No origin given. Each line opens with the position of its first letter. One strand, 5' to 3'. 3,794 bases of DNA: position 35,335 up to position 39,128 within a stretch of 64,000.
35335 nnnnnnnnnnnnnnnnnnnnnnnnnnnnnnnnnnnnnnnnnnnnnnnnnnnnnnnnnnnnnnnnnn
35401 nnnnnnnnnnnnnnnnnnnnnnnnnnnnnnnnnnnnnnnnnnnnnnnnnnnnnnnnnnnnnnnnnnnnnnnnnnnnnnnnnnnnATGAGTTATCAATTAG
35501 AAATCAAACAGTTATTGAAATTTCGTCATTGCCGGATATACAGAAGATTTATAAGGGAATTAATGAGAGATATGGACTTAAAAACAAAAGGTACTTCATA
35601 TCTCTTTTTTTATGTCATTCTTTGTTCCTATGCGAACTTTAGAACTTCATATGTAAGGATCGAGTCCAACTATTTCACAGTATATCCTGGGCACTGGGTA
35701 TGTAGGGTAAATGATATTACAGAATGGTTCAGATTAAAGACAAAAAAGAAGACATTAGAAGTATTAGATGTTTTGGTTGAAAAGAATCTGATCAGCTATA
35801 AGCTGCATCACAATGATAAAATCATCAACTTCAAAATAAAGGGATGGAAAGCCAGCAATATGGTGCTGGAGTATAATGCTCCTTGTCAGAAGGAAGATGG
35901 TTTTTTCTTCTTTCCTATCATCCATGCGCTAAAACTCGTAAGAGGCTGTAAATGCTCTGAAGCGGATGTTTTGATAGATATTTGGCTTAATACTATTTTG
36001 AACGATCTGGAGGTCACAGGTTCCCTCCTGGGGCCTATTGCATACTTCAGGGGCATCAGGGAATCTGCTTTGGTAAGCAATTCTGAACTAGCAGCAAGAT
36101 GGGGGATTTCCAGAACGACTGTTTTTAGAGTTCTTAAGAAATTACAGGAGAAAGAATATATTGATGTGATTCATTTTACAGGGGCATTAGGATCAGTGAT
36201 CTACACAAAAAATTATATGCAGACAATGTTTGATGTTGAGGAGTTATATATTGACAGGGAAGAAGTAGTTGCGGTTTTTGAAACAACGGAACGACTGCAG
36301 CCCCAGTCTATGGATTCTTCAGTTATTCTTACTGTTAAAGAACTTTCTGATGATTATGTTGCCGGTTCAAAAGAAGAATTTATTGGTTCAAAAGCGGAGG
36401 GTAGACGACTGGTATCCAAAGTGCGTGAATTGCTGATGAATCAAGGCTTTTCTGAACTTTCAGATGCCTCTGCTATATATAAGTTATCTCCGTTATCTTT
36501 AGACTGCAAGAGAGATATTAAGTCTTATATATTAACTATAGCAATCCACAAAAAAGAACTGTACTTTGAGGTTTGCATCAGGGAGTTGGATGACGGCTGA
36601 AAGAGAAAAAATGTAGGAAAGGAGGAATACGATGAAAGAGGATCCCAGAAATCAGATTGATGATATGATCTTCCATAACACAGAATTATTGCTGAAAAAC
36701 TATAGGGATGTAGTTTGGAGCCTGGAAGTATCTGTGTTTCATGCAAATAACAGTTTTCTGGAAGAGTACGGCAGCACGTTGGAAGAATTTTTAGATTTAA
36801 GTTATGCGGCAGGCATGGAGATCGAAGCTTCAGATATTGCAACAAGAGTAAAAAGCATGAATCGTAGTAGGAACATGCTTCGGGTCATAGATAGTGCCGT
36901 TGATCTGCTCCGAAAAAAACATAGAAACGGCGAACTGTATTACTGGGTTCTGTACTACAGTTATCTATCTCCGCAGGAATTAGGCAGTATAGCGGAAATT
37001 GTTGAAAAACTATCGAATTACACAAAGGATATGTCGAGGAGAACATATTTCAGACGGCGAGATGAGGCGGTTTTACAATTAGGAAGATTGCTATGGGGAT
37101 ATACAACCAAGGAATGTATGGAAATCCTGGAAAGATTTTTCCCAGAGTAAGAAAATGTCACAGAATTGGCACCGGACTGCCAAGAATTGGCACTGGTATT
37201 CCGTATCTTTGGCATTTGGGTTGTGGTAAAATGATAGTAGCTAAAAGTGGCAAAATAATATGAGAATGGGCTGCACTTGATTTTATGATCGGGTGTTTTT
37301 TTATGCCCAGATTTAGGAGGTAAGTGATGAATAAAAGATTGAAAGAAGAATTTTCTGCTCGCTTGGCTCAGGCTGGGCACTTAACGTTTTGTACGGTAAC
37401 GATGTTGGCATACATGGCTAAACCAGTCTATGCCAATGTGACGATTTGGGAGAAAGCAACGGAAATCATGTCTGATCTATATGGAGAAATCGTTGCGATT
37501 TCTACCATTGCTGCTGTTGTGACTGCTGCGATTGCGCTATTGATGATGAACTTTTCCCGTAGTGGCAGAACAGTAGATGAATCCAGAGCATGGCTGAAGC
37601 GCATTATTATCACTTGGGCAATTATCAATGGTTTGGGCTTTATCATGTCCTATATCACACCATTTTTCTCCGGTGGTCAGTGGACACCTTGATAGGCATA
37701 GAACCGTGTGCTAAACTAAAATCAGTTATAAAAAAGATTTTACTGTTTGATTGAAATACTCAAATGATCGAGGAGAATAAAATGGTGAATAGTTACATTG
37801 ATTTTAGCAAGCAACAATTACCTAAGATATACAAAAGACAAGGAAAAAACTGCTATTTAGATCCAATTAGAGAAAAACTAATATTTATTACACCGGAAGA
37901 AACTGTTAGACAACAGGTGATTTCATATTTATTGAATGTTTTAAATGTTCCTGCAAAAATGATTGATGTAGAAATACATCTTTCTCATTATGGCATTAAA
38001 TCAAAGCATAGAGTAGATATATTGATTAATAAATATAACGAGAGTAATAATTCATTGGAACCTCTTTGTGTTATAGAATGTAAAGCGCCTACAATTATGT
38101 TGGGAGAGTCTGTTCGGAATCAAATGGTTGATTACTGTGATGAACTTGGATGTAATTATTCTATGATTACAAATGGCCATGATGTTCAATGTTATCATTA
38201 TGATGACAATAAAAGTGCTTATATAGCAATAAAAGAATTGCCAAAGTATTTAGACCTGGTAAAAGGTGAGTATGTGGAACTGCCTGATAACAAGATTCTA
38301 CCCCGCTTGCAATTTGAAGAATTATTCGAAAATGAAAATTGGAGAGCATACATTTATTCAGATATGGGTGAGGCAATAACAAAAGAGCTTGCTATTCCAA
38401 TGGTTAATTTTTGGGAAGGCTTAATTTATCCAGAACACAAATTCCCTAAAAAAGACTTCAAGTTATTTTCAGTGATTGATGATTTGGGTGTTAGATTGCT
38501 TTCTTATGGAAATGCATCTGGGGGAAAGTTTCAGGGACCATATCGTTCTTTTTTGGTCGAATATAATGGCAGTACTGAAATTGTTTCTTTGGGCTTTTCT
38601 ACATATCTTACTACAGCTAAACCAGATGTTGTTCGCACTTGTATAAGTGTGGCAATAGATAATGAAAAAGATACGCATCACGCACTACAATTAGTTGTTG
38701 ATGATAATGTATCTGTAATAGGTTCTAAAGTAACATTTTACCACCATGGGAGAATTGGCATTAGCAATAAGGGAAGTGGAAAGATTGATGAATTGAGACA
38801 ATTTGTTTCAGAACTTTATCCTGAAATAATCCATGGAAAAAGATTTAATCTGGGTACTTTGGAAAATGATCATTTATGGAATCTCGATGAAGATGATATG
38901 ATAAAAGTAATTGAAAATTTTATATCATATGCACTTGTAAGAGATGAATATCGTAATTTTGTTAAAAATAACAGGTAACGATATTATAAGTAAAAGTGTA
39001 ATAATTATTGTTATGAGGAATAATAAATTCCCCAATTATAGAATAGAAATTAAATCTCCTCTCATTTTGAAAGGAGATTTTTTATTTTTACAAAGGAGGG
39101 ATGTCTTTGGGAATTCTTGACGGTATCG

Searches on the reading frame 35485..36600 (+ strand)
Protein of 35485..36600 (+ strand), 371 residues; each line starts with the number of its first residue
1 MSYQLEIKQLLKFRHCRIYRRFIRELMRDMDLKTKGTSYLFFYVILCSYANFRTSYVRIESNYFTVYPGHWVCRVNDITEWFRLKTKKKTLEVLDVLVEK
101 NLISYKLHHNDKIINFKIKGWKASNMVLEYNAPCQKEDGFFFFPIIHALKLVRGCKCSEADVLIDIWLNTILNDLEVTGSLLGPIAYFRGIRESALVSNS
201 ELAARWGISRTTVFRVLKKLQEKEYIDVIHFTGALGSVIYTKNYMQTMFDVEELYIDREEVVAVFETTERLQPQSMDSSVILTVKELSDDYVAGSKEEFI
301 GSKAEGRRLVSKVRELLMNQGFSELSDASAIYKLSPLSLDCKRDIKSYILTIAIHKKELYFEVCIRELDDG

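Call 18: search_protein_families(library=pfam, proteins=[window:35485-36600:+], max_evalue=0.001)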
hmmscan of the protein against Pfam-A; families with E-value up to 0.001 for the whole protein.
window:35485-36600:+ (371 aa): 8 families
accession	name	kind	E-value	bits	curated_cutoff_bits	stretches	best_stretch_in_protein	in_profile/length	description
PF01047.28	MarR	-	2.1e-06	27.9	24.6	1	197-227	18-48/59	MarR family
PF12802.13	MarR_2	-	6.2e-06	26.7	27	1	200-228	24-52/61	MarR family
PF13412.12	HTH_24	-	1.6e-05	24.8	21.9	1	196-226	17-47/48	Winged helix-turn-helix DNA-binding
PF13545.12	HTH_Crp_2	-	3.9e-05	24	27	1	197-227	23-53/70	Crp-like helix-turn-helix domain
PF09339.16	HTH_IclR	-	6.5e-05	23.1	22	1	197-226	19-48/52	IclR helix-turn-helix domain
PF13730.12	HTH_36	-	7.2e-05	23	25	0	195-226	24-55/55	Helix-turn-helix domain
PF01325.25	Fe_dep_repress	-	0.00026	21.6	26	0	193-231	19-57/60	Iron dependent repressor, N-terminal DNA binding domain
PF25213.1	HVO_A0261_N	-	0.0009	19.5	35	0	197-227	25-55/86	HVO_A0261 N-terminal domain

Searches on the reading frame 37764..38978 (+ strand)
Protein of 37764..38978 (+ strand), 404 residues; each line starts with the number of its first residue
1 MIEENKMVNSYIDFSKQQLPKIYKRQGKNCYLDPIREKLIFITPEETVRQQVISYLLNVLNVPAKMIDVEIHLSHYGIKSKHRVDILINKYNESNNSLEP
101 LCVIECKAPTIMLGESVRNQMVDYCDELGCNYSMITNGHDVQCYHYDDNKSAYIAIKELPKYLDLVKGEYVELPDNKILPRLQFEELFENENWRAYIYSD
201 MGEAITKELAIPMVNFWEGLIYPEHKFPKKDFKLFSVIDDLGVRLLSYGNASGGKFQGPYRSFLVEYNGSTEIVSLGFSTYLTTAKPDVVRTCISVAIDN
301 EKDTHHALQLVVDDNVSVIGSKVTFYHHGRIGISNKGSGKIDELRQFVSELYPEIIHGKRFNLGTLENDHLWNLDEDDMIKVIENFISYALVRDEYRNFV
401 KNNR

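Call 18: search_protein_families(library=pfam, proteins=[window:37764-38978:+], max_evalue=0.001)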
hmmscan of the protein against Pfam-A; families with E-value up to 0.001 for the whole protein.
window:37764-38978:+ (404 aa): 1 family
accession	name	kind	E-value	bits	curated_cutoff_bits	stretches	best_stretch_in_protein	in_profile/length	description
PF13588.12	HSDR_N_2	-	7.3e-24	84.4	25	1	44-160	1-110/110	Type I restriction enzyme R protein N terminus (HSDR_N)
